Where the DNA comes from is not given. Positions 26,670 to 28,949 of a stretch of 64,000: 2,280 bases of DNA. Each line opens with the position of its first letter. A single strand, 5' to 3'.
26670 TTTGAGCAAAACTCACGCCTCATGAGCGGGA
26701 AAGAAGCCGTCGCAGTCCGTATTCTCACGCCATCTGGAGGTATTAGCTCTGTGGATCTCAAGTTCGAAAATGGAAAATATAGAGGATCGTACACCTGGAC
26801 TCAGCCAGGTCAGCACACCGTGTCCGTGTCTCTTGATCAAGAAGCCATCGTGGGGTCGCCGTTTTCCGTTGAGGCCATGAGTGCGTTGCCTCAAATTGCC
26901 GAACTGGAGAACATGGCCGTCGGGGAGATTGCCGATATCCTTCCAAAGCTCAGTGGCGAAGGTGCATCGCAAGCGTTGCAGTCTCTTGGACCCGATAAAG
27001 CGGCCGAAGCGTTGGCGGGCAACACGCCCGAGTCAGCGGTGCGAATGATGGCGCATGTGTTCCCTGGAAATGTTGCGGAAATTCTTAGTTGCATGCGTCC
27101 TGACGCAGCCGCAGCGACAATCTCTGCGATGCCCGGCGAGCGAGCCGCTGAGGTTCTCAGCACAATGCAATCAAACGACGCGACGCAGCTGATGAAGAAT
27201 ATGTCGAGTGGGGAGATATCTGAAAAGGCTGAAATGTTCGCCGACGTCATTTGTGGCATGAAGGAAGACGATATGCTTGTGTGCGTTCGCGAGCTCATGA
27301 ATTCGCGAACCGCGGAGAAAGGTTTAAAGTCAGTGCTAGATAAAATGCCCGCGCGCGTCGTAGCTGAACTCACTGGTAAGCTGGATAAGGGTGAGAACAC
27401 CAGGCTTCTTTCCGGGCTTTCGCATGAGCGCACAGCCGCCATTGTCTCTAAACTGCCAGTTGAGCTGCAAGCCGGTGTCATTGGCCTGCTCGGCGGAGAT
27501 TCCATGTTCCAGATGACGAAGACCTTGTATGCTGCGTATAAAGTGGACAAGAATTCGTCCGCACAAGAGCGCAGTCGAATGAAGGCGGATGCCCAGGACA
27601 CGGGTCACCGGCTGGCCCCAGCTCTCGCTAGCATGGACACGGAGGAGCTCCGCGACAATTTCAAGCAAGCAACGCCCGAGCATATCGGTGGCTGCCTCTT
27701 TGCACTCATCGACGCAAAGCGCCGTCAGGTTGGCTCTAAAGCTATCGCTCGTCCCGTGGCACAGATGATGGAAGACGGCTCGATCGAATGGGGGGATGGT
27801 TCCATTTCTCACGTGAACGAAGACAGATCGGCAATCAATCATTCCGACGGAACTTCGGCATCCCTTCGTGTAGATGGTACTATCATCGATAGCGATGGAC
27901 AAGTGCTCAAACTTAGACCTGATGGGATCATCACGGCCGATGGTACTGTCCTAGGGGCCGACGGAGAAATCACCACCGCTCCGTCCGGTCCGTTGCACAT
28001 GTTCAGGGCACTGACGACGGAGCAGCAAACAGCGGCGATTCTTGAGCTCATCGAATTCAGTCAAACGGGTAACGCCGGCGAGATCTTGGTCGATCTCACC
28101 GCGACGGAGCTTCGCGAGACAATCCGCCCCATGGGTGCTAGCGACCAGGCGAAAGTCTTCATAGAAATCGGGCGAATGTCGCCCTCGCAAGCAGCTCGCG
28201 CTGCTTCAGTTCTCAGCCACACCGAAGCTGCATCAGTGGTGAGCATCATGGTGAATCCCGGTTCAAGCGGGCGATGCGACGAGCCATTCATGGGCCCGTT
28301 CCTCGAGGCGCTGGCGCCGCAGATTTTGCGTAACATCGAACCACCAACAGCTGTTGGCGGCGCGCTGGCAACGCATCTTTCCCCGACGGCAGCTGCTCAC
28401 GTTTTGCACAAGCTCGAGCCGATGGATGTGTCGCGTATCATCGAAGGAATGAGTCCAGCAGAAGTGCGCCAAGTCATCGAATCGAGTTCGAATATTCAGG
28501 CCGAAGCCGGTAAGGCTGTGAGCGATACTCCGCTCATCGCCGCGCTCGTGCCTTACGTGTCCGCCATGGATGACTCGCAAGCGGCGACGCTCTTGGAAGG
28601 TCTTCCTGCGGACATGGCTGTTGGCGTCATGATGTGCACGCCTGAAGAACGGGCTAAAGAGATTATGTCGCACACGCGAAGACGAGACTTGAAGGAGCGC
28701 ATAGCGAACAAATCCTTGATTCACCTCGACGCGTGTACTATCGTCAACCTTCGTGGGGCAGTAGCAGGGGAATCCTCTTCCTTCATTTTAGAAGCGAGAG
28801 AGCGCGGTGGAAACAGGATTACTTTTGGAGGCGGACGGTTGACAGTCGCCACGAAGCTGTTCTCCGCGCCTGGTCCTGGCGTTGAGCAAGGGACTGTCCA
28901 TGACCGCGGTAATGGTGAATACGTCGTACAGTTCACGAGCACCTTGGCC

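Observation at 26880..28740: First block of MgtE_N/FliG-like Ala-rich helical repeats embedded in the filamin giant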

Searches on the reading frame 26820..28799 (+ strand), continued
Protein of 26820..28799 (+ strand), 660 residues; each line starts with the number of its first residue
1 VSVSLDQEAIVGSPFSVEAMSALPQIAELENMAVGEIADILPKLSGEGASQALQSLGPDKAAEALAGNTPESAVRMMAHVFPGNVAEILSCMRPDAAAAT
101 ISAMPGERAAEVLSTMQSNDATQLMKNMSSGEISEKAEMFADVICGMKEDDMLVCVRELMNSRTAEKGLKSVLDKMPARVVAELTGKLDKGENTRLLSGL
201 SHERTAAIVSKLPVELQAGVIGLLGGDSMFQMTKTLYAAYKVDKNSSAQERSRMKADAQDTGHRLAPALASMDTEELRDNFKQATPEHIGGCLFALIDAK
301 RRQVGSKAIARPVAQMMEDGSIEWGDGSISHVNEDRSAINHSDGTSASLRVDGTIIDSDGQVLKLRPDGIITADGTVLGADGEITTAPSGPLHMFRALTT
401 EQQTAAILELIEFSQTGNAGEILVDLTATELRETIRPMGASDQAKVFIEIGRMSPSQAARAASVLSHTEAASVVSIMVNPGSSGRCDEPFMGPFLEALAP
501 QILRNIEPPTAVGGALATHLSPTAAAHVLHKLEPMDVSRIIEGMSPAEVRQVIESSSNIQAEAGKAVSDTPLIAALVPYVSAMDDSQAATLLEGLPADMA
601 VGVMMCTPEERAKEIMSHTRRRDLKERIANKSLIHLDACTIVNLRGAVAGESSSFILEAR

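Call 35: list_cluster_members(proteins=[P0056, P0059, P0060, P0067, P0068, P0075, P0084, P0093, P0098, P0053])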
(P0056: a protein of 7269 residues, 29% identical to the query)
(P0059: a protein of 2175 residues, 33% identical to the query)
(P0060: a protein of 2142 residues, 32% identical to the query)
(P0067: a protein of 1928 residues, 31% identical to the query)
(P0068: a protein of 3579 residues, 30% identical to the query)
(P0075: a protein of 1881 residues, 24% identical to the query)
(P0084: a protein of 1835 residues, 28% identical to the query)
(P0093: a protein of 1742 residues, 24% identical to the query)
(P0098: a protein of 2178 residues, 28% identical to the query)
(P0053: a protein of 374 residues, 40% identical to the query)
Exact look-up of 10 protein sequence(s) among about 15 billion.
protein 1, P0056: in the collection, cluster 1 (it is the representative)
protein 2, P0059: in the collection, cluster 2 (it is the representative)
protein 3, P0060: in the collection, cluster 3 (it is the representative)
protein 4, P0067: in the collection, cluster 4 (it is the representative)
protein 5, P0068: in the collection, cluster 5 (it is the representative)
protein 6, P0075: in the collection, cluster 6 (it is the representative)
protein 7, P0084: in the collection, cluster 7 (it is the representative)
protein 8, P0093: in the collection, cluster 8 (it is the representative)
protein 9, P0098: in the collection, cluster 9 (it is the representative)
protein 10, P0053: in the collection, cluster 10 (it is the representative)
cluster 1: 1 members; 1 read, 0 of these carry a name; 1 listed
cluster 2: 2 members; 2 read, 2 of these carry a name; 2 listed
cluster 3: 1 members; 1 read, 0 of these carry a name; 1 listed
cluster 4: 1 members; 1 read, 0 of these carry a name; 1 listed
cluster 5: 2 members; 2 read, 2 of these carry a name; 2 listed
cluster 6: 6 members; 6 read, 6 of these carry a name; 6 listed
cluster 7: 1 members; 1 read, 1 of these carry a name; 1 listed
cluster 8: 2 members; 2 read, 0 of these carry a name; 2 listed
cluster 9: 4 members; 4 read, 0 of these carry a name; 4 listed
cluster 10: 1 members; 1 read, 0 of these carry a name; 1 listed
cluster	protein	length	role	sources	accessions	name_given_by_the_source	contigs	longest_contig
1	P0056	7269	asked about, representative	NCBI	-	-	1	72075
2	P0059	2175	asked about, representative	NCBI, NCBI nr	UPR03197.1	hypothetical protein HOP50_12g65250 [Chloropicon primus]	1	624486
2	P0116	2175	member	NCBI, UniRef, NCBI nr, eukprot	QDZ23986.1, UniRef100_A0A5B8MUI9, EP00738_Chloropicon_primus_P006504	hypothetical protein A3770_12p65040 [Chloropicon primus] | Magnesium transporter MgtE intracellular domain-containing protein n=2 Tax=Chloropicon ... | QDZ23986.1 hypothetical protein A3770_12p65040 [Chloropicon primus]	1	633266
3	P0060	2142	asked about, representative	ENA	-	-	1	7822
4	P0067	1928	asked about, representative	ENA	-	-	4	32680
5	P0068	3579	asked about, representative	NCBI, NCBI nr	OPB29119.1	Coiled stalk of trimeric autotransporter adhesin [Bartonella sp. WD12.1]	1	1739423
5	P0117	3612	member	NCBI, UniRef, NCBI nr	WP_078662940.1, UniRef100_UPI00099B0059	YadA-like family protein [Bartonella sp. WD12.1] | YadA-like family protein n=1 Tax=Bartonella sp. WD12.1 TaxID=1933903 RepID=UPI00099B0059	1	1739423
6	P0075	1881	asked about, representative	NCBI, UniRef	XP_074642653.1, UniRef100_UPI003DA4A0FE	uncharacterized protein LOC141899915 isoform X2 [Tubulanus polymorphus] | uncharacterized protein LOC141899915 isoform X2 n=1 Tax=Tubulanus polymorphus ...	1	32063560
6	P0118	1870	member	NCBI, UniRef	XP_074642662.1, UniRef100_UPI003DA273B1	uncharacterized protein LOC141899915 isoform X3 [Tubulanus polymorphus] | uncharacterized protein LOC141899915 isoform X3 n=1 Tax=Tubulanus polymorphus ...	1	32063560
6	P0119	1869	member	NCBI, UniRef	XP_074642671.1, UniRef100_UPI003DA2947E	uncharacterized protein LOC141899915 isoform X4 [Tubulanus polymorphus] | uncharacterized protein LOC141899915 isoform X4 n=1 Tax=Tubulanus polymorphus ...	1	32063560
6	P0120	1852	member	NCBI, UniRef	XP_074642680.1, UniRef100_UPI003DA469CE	uncharacterized protein LOC141899915 isoform X5 [Tubulanus polymorphus] | uncharacterized protein LOC141899915 isoform X5 n=1 Tax=Tubulanus polymorphus ...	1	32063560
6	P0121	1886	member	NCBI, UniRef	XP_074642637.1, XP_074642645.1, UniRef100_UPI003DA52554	uncharacterized protein LOC141899915 isoform X1 [Tubulanus polymorphus] | uncharacterized protein LOC141899915 isoform X1 n=1 Tax=Tubulanus polymorphus ...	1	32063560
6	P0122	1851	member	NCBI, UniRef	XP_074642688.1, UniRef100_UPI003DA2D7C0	uncharacterized protein LOC141899915 isoform X6 [Tubulanus polymorphus] | uncharacterized protein LOC141899915 isoform X6 n=1 Tax=Tubulanus polymorphus ...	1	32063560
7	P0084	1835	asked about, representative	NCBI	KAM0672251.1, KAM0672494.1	hypothetical protein OCOL_000222 [Ordospora colligata]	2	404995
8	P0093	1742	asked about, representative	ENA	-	-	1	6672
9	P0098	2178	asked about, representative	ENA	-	-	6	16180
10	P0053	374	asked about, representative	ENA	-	-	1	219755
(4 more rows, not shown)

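Call 46: search_protein_families(library=pfam, proteins=[P0078, P0082, P0102, P0093, P0098, P0094, P0083, P0079], max_evalue=0.001)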
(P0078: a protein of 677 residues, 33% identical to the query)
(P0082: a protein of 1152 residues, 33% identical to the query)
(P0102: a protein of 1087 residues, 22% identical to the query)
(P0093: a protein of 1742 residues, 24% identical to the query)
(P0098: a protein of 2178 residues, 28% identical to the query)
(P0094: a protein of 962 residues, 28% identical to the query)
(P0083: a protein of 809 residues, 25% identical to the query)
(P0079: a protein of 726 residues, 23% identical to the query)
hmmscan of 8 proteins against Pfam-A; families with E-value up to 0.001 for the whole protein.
P0078 (677 aa): 0 families

P0082 (1152 aa): 6 families
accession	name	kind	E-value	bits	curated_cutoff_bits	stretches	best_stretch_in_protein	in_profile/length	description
PF08310.17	LGFP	-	8.9e-20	71.2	22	2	844-895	1-53/53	LGFP repeat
PF03448.22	MgtE_N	-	2.4e-14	54.1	25.9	0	564-629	2-63/102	MgtE intracellular N domain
PF00353.25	HemolysinCabind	-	8.6e-14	51.6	23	2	103-138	1-36/36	RTX calcium-binding nonapeptide repeat (4 copies)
PF14841.11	FliG_M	-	2.7e-06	27.9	25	0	254-279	18-43/76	FliG middle domain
PF04928.22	PAP_central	-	3.8e-05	23.9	27.1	0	359-439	12-97/146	Poly(A) polymerase central domain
PF22752.1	DUF488-N3i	-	0.00028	21.8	27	0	299-327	5-33/131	Inactive DUF488-N3 subclade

P0102 (1087 aa): 2 families
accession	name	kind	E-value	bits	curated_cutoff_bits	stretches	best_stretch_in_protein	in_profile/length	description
PF03448.22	MgtE_N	-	3.2e-42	143.6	25.9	7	522-613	4-95/102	MgtE intracellular N domain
PF14841.11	FliG_M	-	1.3e-06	29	25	0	357-397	5-45/76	FliG middle domain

P0093 (1742 aa): 2 families
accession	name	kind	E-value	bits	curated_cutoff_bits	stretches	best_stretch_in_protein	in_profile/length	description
PF03448.22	MgtE_N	-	2.4e-64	214.7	25.9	10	756-847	3-94/102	MgtE intracellular N domain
PF17820.7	PDZ_6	-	2.9e-05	24.2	27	1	1576-1614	16-52/54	PDZ domain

P0098 (2178 aa): 3 families
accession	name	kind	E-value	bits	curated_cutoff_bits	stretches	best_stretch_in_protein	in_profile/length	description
PF03448.22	MgtE_N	-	9.8e-64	212.7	25.9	8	1446-1542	1-96/102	MgtE intracellular N domain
PF14841.11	FliG_M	-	1.6e-11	44.7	25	0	1440-1475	17-52/76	FliG middle domain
PF14295.12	PAN_4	-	4.5e-09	36.6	27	1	679-731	1-51/51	PAN domain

P0094 (962 aa): 3 families
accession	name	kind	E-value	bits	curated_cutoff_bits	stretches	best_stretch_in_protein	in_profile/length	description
PF03448.22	MgtE_N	-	4.3e-65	217.1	25.9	6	116-205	2-89/102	MgtE intracellular N domain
PF14841.11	FliG_M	-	2.1e-21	76.4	25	0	516-548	13-45/76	FliG middle domain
PF14842.11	FliG_N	-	0.00033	21.6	25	0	452-512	7-64/104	FliG N-terminal domain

P0083 (809 aa): 5 families
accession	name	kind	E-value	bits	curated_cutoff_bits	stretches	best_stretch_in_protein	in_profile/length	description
PF03448.22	MgtE_N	-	1.1e-23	84.1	25.9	1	551-633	3-85/102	MgtE intracellular N domain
PF14842.11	FliG_N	-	6.9e-15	56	25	0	430-457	4-31/104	FliG N-terminal domain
PF00531.28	Death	-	2.3e-07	31.3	22.6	1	718-795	12-84/86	Death domain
PF14642.11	FAM47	-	3.6e-06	27.1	27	0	240-331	167-256/257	FAM47 family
PF14841.11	FliG_M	-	1.3e-05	25.8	25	0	595-626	9-40/76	FliG middle domain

P0079 (726 aa): 5 families
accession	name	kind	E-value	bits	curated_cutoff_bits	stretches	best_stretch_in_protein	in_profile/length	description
PF03448.22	MgtE_N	-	2.4e-42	144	25.9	5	544-631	3-90/102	MgtE intracellular N domain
PF04003.17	Utp12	-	1.4e-08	35.2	31.5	0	498-528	4-35/107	Dip2/Utp12 Family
PF07635.16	PSCyt1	-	5.4e-08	33.8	22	1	277-332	1-57/59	Planctomycete cytochrome C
PF01706.21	FliG_C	-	9.1e-08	32.8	23.3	0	419-466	24-71/108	FliG C-terminal domain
PF14841.11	FliG_M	-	2.6e-06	28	25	0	596-626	17-47/76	FliG middle domain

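Call 55: find_encoding_contigs(protein=P0053, max_places=2, flank=10000)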
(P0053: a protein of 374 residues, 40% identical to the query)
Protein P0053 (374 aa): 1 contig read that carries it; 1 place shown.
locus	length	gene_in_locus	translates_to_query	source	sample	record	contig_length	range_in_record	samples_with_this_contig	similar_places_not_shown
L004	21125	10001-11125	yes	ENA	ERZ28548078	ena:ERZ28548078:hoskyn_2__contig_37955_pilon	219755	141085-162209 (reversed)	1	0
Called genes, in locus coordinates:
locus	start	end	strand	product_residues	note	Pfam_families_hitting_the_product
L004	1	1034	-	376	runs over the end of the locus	PF00069:Pkinase, PF07714:PK_Tyr_Ser-Thr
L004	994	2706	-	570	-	-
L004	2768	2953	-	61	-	-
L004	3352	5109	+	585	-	PF00246:Peptidase_M14, PF24827:AstE_AspA_cat (faint)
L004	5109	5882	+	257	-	-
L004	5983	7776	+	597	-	PF10358:NT-C2, PF00630:Filamin (weak)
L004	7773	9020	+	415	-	PF00630:Filamin (weak), PF09134:Invasin_D3 (faint), PF00630:Filamin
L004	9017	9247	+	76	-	-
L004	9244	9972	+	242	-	-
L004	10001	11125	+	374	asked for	PF03448:MgtE_N (faint)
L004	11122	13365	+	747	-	PF00630:Filamin (weak), PF09134:Invasin_D3 (weak), PF00630:Filamin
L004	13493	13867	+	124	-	-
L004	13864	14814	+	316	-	PF00630:Filamin, PF09134:Invasin_D3 (faint)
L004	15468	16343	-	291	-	-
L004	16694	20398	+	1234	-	PF03448:MgtE_N (faint), PF09134:Invasin_D3 (faint), PF00630:Filamin (weak), PF23616:Ig_GEX2_N (faint), PF00630:Filamin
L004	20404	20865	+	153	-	-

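Call 60: list_cluster_members(proteins=[P0083, P0102, P0094, P0071, P0079, P0081, P0100, P0095, P0113, P0129])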
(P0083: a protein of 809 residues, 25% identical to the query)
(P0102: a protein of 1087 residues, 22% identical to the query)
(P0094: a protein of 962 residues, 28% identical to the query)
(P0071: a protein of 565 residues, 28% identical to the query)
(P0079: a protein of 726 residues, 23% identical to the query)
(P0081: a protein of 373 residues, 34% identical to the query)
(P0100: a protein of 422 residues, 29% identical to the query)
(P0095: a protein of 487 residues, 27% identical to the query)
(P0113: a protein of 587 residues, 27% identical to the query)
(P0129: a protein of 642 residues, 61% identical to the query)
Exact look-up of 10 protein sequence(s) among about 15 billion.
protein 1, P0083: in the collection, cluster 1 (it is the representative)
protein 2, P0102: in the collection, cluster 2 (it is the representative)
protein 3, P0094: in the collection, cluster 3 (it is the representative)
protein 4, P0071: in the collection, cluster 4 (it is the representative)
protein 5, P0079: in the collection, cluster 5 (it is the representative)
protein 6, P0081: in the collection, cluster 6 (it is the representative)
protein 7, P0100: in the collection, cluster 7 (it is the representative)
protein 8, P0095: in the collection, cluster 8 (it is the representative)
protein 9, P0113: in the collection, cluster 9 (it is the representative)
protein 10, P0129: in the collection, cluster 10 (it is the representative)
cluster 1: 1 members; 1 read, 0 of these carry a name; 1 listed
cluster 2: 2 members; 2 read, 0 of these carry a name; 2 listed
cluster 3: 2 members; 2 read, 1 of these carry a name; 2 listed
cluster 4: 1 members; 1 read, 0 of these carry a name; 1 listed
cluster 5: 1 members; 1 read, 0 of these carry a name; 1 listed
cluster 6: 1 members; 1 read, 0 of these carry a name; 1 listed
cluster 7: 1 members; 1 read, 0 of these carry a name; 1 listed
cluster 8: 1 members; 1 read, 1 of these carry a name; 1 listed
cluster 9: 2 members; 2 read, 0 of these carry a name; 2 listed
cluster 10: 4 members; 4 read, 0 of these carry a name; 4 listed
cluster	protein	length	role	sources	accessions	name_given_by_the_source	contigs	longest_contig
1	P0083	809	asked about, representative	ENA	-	-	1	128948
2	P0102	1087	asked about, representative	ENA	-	-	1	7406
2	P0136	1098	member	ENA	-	-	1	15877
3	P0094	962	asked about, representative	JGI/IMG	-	flagellar motility protein MotE (MotC chaperone)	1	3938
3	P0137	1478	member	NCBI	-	-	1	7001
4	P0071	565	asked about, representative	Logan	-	-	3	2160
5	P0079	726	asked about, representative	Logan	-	-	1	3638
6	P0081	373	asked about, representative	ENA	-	-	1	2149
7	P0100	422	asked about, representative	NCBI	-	-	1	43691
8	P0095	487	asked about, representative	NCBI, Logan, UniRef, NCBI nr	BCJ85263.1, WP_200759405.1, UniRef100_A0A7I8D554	magnesium transporter MgtE N-terminal domain-containing protein [Effusibacillus dendaii] | Magnesium transporter MgtE intracellular domain-containing protein n=1 Tax=Effusibacillus ... | hypothetical protein [Effusibacillus dendaii]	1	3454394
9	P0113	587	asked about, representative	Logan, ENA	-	-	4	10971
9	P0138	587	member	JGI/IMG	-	-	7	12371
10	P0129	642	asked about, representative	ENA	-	-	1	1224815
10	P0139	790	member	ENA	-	-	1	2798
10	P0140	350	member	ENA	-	-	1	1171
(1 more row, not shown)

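Call 76: find_encoding_contigs(protein=P0056, max_places=2, flank=1000)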
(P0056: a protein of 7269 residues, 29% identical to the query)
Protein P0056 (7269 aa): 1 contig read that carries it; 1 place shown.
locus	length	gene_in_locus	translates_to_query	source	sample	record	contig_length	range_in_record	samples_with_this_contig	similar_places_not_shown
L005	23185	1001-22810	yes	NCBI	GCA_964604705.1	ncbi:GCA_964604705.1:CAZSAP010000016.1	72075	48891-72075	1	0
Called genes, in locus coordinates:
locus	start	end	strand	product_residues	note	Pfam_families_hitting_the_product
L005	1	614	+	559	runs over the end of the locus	PF20154:LNT_N, PF00795:CN_hydrolase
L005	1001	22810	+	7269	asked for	PF03448:MgtE_N, PF14841:FliG_M (faint), PF14842:FliG_N (faint), PF03448:MgtE_N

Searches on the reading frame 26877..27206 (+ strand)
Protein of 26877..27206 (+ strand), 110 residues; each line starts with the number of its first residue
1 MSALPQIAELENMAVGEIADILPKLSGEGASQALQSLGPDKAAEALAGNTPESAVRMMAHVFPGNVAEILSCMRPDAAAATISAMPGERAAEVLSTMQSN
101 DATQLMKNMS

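Call 23: search_protein_families(library=pfam, proteins=[window:26877-27206:+], max_evalue=10)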
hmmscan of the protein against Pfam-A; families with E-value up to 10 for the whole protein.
window:26877-27206:+ (110 aa): 3 families
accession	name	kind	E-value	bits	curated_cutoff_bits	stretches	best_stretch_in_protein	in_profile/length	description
PF03448.22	MgtE_N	-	1.7e-13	51.4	25.9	1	15-107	3-95/102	MgtE intracellular N domain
PF14841.11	FliG_M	-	2e-07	31.6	25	2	66-103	16-53/76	FliG middle domain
PF14842.11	FliG_N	-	0.0049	17.9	25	1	75-110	5-40/104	FliG N-terminal domain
